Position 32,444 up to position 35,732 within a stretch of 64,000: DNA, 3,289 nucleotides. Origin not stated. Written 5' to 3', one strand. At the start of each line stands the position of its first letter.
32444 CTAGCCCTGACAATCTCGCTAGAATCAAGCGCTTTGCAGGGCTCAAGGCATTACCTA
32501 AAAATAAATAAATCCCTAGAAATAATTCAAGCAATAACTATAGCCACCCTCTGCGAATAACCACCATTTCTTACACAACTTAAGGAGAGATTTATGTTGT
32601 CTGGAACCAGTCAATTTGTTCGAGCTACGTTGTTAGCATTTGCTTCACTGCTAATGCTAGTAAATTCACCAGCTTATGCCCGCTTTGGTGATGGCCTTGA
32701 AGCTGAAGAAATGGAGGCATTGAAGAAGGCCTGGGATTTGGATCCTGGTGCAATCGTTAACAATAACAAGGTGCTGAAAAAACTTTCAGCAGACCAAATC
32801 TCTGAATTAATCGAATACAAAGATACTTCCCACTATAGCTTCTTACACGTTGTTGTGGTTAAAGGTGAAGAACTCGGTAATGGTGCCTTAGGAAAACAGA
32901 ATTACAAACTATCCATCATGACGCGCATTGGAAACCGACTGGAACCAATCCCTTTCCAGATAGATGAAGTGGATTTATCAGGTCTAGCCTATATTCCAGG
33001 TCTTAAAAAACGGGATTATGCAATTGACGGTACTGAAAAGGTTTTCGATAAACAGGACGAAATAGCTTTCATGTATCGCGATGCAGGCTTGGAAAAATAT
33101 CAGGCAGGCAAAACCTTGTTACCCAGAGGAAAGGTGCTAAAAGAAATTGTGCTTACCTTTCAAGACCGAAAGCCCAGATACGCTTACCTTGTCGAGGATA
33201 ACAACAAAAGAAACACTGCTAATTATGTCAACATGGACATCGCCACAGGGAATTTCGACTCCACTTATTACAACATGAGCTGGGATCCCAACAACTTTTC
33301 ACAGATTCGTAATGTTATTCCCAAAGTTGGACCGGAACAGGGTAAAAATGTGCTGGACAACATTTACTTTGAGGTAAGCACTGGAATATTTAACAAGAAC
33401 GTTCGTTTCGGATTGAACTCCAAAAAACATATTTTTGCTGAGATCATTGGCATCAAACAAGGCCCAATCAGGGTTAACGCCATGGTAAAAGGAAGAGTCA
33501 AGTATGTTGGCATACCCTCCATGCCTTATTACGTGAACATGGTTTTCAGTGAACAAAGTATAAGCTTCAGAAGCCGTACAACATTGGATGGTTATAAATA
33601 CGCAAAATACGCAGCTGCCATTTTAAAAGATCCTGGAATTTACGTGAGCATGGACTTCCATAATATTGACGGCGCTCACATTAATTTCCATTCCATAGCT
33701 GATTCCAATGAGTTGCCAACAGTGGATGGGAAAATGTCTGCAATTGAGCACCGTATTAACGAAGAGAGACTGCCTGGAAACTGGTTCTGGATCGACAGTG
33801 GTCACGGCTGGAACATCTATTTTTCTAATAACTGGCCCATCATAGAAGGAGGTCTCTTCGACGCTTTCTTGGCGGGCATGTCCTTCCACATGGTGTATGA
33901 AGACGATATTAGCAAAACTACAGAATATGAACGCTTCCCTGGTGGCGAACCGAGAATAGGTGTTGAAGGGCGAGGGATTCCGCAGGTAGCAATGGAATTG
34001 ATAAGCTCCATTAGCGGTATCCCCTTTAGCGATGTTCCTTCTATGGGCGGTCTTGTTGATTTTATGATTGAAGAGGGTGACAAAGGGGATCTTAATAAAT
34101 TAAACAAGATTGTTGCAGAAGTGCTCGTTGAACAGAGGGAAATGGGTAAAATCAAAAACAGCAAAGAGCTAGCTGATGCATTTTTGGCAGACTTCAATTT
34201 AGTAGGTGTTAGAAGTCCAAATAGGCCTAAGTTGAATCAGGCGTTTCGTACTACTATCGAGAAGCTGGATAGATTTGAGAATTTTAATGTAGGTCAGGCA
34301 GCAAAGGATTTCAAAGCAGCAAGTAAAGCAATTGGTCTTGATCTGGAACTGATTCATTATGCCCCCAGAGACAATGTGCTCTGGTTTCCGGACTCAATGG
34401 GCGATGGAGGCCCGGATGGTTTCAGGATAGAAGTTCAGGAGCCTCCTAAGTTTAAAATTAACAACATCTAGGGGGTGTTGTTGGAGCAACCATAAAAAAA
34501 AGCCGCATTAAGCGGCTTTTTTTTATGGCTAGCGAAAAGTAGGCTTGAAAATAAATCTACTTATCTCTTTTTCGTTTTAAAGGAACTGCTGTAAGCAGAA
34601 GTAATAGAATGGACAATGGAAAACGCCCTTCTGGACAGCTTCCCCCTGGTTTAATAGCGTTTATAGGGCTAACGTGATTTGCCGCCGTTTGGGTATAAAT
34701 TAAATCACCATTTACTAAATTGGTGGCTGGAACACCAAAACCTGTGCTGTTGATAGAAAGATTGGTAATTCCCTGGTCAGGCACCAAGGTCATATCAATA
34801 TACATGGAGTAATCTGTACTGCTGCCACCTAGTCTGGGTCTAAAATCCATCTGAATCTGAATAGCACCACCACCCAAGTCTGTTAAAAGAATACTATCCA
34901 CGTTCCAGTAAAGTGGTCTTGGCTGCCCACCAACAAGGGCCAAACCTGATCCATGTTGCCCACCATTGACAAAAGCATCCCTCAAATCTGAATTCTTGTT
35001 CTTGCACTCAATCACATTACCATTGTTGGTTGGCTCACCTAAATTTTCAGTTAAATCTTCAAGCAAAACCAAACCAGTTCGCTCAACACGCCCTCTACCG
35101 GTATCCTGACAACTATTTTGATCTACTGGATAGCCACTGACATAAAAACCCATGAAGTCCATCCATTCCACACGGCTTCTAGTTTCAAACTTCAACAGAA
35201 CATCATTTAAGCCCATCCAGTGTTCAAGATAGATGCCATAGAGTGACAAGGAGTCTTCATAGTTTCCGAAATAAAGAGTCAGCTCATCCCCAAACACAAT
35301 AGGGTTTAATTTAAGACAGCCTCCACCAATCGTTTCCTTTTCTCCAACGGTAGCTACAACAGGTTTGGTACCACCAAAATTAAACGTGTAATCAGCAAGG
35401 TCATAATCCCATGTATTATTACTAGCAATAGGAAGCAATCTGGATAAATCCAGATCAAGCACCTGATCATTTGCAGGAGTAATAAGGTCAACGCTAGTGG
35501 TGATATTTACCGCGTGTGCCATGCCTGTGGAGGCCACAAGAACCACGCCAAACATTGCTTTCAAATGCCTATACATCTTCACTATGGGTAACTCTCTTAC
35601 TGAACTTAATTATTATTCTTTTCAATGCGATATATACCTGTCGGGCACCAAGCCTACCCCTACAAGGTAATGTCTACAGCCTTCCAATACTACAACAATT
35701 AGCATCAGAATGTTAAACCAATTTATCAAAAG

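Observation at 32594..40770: Block of six uncharacterised envelope or secreted proteins between acs and a stand-alone secretin module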

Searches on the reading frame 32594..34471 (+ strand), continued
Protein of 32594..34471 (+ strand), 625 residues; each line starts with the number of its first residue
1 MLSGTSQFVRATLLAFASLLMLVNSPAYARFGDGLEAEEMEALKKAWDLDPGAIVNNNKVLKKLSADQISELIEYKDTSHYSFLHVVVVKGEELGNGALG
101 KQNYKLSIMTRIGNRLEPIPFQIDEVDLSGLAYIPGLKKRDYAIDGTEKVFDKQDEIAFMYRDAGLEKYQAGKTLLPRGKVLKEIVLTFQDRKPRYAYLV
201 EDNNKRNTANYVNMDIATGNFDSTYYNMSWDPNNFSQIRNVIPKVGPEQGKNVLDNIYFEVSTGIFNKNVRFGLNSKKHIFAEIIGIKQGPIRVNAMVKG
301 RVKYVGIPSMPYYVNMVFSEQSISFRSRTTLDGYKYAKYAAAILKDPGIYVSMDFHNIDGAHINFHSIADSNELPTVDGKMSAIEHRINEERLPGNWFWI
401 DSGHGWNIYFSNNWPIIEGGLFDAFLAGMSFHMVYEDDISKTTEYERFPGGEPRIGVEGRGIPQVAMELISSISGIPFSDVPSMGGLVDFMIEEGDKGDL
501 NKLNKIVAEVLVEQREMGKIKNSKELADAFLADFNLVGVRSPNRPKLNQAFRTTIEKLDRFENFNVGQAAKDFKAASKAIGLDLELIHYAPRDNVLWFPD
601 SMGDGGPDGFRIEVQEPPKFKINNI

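Call 53: search_protein_representatives(alignment_id=A2)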
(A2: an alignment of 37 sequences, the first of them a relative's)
Query: 37 sequences, 619 profile positions. Proteins with E-value up to 0.001 (for the whole library): 1548; up to 1e-10: 917; up to 1e-30: 270. The best 150 are listed.
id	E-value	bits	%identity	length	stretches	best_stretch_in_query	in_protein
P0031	5.1e-280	946.7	-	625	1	5-618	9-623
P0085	3.4e-260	881.2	-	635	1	5-614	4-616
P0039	1.4e-247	839.6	-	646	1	5-616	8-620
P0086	5.1e-216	735.3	-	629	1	6-618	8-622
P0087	2.4e-212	723.2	-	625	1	10-617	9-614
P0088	3.4e-198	676.5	-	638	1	9-616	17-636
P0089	7.9e-198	675.2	-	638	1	8-612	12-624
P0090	6.6e-194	662.3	-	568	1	61-617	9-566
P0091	3.2e-187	640.2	-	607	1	8-618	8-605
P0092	7.5e-180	615.9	-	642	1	9-618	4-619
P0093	4.5e-164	563.7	-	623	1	7-615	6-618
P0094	6.3e-156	536.8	-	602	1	18-617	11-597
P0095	4.2e-141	487.9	-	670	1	12-617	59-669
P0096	3.0e-138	478.5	-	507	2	8-471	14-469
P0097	9.9e-133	460.2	-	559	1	80-593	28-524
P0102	7.5e-126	437.5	-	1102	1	70-594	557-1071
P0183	1.6e-58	215.1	-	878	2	89-294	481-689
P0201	2.4e-49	184.8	-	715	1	79-453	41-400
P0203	4.8e-49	183.8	-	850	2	79-451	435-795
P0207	1.2e-47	179.2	-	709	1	81-465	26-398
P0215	2.9e-44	168.0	-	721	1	84-452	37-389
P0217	6.9e-44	166.7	-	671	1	80-454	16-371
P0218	1.2e-43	166.0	-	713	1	80-452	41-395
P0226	4.0e-41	157.6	-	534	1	92-457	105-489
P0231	8.5e-41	156.5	-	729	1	81-461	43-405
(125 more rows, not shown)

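Call 54: search_protein_families(library=pfam, proteins=[P0102, P0183, P0203, P0201, P0207, P0215, P0217, P0218, P0231, P0226], max_evalue=0.001)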
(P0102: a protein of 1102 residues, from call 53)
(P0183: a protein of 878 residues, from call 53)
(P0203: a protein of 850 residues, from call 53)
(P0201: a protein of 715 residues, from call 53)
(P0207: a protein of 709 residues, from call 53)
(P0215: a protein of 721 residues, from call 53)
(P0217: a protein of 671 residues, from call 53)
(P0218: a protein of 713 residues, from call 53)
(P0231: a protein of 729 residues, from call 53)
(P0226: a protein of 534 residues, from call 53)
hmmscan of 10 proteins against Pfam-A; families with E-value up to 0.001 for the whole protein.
P0102 (1102 aa): 0 families

P0183 (878 aa): 0 families

P0203 (850 aa): 0 families

P0201 (715 aa): 0 families

P0207 (709 aa): 1 family
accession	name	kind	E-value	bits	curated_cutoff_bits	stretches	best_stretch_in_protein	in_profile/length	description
PF04392.18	ABC_sub_bind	-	0.0001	22.1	25.9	1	524-705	115-292/293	ABC transporter substrate binding protein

P0215 (721 aa): 0 families

P0217 (671 aa): 0 families

P0218 (713 aa): 0 families

P0231 (729 aa): 0 families

P0226 (534 aa): 0 families

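Call 55: find_encoding_contigs(protein=P0046, flank=8000, max_places=1)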
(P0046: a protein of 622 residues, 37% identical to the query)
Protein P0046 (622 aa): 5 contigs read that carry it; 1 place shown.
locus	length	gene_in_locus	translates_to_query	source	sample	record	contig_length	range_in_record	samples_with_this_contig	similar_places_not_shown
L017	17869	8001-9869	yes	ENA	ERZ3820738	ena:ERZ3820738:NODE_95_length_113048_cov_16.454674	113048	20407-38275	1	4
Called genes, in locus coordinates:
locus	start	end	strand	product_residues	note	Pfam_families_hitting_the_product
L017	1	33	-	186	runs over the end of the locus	PF01844:HNH, PF13395:HNH_4 (weak), PF14279:HNH_5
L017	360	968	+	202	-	PF00005:ABC_tran, PF13304:AAA_21 (faint)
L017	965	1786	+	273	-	PF03649:UPF0014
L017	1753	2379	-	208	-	PF11249:DUF3047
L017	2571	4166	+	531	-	PF00732:GMC_oxred_N, PF05199:GMC_oxred_C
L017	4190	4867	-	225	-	PF10277:Frag1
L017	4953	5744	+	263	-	PF00106:adh_short, PF08659:KR, PF13561:adh_short_C2, PF02589:LUD_dom (weak)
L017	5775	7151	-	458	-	PF00089:Trypsin, PF13365:Trypsin_2, PF00595:PDZ, PF13180:PDZ_2, PF17820:PDZ_6, PF00595:PDZ (weak), PF13180:PDZ_2, PF17820:PDZ_6, +1 more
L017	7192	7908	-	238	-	PF10294:Methyltransf_16 (weak), PF06325:PrmA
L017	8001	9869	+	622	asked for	-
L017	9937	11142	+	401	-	PF02515:CoA_transf_3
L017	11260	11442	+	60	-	-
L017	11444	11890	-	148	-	-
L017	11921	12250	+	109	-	-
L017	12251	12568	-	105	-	PF06127:Mpo1-like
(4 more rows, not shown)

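Call 56: find_encoding_contigs(protein=P0057, flank=8000, max_places=1)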
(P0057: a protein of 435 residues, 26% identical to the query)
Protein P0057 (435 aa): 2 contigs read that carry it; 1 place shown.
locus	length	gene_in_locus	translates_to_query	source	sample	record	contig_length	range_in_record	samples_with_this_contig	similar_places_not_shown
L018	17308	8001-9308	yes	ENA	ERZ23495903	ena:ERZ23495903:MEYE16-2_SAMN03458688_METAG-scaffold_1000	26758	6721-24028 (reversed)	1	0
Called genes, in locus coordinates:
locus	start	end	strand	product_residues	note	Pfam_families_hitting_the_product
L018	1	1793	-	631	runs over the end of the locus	PF08479:POTRA_2, PF03865:ShlB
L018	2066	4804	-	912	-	PF03067:LPMO_10, PF00704:Glyco_hydro_18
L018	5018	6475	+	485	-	-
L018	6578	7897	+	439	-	-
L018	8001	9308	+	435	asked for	-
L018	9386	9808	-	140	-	PF02082:Rrf2, PF12802:MarR_2 (weak), PF09339:HTH_IclR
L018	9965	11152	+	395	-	PF00042:Globin, PF00175:NAD_binding_1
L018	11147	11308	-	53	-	-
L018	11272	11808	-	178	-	PF07152:YaeQ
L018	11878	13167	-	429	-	-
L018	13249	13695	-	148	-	PF01643:Acyl-ACP_TE (weak), PF13279:4HBT_2, PF03061:4HBT (weak)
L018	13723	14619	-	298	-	PF12122:Rhomboid_N, PF01694:Rhomboid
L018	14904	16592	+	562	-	PF26178:Rv2075c_cat, PF00652:Ricin_B_lectin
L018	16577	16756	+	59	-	-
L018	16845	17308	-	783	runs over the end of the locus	PF07696:7TMR-DISMED2, PF07695:7TMR-DISM_7TM, PF00512:HisKA, PF02518:HATPase_c, PF00072:Response_reg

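Call 63: search_solved_structures(query=A2, max_evalue=1)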
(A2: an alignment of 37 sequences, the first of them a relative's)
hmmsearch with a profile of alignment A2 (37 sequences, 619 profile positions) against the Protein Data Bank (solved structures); distinct sequences matched with E-value up to 1: 2.
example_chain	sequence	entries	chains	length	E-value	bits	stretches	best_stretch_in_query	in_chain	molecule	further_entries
5v93_d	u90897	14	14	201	0.17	13.5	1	17-118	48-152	30S ribosomal protein S4 | Small ribosomal subunit protein uS4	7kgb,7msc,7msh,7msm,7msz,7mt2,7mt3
5z3q_B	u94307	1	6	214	0.71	11.4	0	473-558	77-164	PV-2C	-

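Call 64: search_solved_structures(query=A3, max_evalue=5)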
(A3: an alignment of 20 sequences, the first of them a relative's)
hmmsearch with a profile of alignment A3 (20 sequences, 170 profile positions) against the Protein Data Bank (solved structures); distinct sequences matched with E-value up to 5: 1.
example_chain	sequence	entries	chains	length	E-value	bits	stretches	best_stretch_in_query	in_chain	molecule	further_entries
2qsa_A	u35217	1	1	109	1.4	11.9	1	77-108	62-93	DnaJ homolog dnj-2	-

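Call 67: find_encoding_contigs(protein=P0037, flank=9000, max_places=1)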
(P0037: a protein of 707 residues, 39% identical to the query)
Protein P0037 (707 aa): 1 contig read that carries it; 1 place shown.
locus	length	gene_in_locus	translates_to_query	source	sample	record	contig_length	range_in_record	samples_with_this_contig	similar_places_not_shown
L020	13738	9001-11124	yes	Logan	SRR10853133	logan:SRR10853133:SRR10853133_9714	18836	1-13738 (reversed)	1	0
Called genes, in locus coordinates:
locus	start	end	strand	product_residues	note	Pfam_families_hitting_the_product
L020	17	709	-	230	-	PF00881:Nitroreductase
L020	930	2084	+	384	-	PF00072:Response_reg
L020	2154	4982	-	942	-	PF00989:PAS, PF08448:PAS_4, PF13188:PAS_8 (weak), PF13426:PAS_9, PF00512:HisKA, PF02518:HATPase_c, PF00072:Response_reg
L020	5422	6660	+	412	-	PF02771:Acyl-CoA_dh_N, PF02770:Acyl-CoA_dh_M, PF00441:Acyl-CoA_dh_1, PF08028:Acyl-CoA_dh_2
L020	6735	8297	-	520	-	PF00916:Sulfate_transp, PF01740:STAS (weak)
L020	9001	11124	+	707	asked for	-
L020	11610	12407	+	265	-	PF01066:CDP-OH_P_transf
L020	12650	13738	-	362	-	?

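Call 68: find_encoding_contigs(protein=P0079, flank=10000, max_places=1)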
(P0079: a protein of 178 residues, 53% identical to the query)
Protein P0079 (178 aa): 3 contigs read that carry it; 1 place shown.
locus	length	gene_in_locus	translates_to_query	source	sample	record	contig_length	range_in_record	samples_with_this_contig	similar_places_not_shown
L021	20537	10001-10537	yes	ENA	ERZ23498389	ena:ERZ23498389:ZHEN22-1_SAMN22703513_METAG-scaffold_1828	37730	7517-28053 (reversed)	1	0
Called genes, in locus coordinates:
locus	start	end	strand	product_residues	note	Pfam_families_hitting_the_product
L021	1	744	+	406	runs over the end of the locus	PF00083:Sugar_tr (weak), PF07690:MFS_1, PF12832:MFS_1_like (weak)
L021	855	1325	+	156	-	PF00436:SSB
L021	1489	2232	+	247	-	PF01203:T2SSN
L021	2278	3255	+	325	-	PF11356:T2SSC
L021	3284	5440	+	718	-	-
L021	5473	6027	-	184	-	-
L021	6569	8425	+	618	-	PF03349:Toluene_X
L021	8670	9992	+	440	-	-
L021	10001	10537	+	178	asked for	-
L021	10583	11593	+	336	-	-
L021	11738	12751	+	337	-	-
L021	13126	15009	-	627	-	-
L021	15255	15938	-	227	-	PF13193:AMP-binding_C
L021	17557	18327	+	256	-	PF03883:H2O2_YaaD, PF21818:DUF6884 (faint)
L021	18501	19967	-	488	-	PF02934:GatB_N, PF02637:GatB_Yqey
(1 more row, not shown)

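Call 90: fold_search(model_id=the predicted structure, library=viral)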
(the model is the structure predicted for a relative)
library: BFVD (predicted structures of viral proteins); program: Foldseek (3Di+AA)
matches with E <= 10: 501; with E <= 0.001: 0
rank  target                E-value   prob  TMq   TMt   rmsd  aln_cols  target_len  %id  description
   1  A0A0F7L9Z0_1          1.3e-02  0.07  0.08  0.05  29.7       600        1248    9  Uncharacterized protein [uncultured marine virus]
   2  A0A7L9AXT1            8.3e-02  0.08  0.10  0.06  20.0       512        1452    7  Glycosyl hydrolase family 95 catalytic domain-containing protein [Pyramimonas orientalis virus]
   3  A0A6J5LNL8            1.3e-01  0.06  0.05  0.14  19.1       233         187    4  Outer membrane protein beta-barrel [uncultured Caudovirales phage]
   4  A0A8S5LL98            1.4e-01  0.02  0.06  0.08  23.9       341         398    8  Prokaryotic membrane lipoprotein lipid attachment site [Siphoviridae sp. ctvod4]
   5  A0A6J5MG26            1.5e-01  0.01  0.05  0.07  33.3       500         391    5  Uncharacterized protein [uncultured Caudovirales phage]
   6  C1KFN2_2              1.9e-01  0.04  0.08  0.05  31.0       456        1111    9  Putative tail fibre protein [Lactobacillus phage Lb338-1]
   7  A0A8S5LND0            3.0e-01  0.02  0.06  0.10  30.0       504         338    9  Uncharacterized protein [Siphoviridae sp. ctsf32]
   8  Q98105                3.3e-01  0.11  0.08  0.21  15.4       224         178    7  Nuclear protein UL4 [Infectious laryngotracheitis virus]
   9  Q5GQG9                3.3e-01  0.04  0.06  0.10  18.4       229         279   10  Putative S-layer protein [Synechococcus phage S-PM2]
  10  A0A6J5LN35            3.4e-01  0.03  0.05  0.14  20.1       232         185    6  Uncharacterized protein [uncultured Caudovirales phage]
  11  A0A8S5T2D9            4.0e-01  0.03  0.07  0.08  28.0       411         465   10  Portal [Myoviridae sp. ctqfO1]
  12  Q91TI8                4.4e-01  0.02  0.06  0.09  19.4       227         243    7  T112 [Tupaiid herpesvirus 1 (strain 1)]
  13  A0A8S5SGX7            4.7e-01  0.02  0.05  0.06  14.3       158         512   13  Phosphodiester glycosidase [Siphoviridae sp. ctBCr48]
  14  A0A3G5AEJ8            5.2e-01  0.04  0.08  0.16  17.1       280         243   12  Uncharacterized protein (Fragment) [Satyrvirus sp.]
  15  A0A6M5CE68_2          5.2e-01  0.02  0.07  0.05  38.4       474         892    8  (no name in the UniProt tables at hand)
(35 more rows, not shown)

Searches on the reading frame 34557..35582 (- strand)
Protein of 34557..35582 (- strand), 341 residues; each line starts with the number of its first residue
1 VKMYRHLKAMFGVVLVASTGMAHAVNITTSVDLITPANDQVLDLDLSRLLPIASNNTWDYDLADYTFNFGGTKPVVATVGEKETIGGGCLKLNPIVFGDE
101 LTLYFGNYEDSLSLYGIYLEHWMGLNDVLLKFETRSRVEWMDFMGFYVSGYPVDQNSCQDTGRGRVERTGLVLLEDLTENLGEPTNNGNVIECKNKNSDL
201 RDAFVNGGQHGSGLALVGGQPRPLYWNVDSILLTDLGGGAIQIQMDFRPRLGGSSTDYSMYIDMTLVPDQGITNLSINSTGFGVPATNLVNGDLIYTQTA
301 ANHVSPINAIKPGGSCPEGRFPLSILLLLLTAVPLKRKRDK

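Call 4: search_protein_families(library=pfam, proteins=[window:34557-35582:-], max_evalue=0.1)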
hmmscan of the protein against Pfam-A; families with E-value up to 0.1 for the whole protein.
window:34557-35582:- (341 aa): 0 families

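Call 5: search_protein_families(library=ncbifam, proteins=[window:34557-35582:-], max_evalue=0.1)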
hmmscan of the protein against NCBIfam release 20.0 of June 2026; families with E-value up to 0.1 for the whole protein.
window:34557-35582:- (341 aa): 0 families

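Call 54: search_protein_families(library=pfam, proteins=[P0102, P0183, P0203, P0201, P0207, P0215, P0217, P0218, P0231, P0226], max_evalue=0.001)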
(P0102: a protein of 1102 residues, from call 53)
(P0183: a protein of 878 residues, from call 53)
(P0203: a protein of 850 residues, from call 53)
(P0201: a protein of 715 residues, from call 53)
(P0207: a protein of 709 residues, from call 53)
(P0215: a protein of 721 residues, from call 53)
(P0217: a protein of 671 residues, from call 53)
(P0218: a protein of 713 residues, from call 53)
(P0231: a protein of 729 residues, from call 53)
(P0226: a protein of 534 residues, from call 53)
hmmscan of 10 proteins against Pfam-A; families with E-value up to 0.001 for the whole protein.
P0102 (1102 aa): 0 families

P0183 (878 aa): 0 families

P0203 (850 aa): 0 families

P0201 (715 aa): 0 families

P0207 (709 aa): 1 family
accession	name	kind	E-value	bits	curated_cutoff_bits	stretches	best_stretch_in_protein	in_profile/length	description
PF04392.18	ABC_sub_bind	-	0.0001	22.1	25.9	1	524-705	115-292/293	ABC transporter substrate binding protein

P0215 (721 aa): 0 families

P0217 (671 aa): 0 families

P0218 (713 aa): 0 families

P0231 (729 aa): 0 families

P0226 (534 aa): 0 families

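Call 65: search_solved_structures(query=window:34557-35582:-, max_evalue=5)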
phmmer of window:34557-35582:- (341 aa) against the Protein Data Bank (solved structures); distinct sequences matched with E-value up to 5: 0.
